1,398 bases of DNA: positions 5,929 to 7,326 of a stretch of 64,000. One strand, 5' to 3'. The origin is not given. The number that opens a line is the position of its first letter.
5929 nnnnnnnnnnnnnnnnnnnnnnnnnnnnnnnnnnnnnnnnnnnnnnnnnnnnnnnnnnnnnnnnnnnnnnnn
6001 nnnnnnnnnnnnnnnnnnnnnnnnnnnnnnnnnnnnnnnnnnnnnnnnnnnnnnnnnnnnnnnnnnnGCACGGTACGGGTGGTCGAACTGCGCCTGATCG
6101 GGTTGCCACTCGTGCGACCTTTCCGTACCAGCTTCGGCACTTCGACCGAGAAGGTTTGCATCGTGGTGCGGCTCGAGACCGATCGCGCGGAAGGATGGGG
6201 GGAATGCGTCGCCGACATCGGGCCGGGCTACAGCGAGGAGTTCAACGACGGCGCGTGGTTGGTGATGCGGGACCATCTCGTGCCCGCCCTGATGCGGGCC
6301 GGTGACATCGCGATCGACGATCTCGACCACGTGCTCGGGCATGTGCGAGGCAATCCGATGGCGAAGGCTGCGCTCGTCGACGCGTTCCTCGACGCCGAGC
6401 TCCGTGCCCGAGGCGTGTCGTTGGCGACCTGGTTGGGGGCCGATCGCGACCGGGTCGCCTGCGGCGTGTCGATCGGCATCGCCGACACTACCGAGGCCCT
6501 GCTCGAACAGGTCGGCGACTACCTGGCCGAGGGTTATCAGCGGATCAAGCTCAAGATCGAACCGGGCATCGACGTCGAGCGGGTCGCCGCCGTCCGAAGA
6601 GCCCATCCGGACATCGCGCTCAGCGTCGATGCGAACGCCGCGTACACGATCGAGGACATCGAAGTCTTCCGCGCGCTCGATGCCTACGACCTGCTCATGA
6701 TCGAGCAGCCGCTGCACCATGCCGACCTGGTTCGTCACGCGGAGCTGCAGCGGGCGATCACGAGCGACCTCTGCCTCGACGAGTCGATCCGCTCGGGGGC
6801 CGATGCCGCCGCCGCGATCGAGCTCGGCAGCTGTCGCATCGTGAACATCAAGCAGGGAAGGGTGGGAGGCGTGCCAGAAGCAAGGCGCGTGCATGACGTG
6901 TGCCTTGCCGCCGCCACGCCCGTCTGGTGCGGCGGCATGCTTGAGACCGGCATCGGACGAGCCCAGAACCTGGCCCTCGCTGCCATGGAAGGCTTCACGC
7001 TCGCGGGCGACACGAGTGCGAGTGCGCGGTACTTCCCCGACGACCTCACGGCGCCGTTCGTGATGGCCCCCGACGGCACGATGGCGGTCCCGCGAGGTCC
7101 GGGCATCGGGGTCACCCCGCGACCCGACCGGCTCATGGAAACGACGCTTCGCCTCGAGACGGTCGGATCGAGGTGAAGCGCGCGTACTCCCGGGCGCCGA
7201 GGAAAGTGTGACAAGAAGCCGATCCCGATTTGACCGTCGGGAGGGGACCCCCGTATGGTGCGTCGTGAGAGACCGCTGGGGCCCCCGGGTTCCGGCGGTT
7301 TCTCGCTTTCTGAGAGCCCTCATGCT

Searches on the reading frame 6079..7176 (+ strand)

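Call 16: search_protein_families(library=pfam, proteins=[window:6079-7176:+], max_evalue=0.01)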
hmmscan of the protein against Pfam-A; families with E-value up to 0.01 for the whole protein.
window:6079-7176:+ (365 aa): 2 families
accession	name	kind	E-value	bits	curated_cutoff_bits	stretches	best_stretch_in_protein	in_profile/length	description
PF13378.12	MR_MLE_C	-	3.9e-46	158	29.4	1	141-350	2-218/219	Enolase C-terminal domain-like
PF02746.21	MR_MLE_N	-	1.1e-08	35.7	22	1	12-120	13-117/117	Mandelate racemase / muconate lactonizing enzyme, N-terminal domain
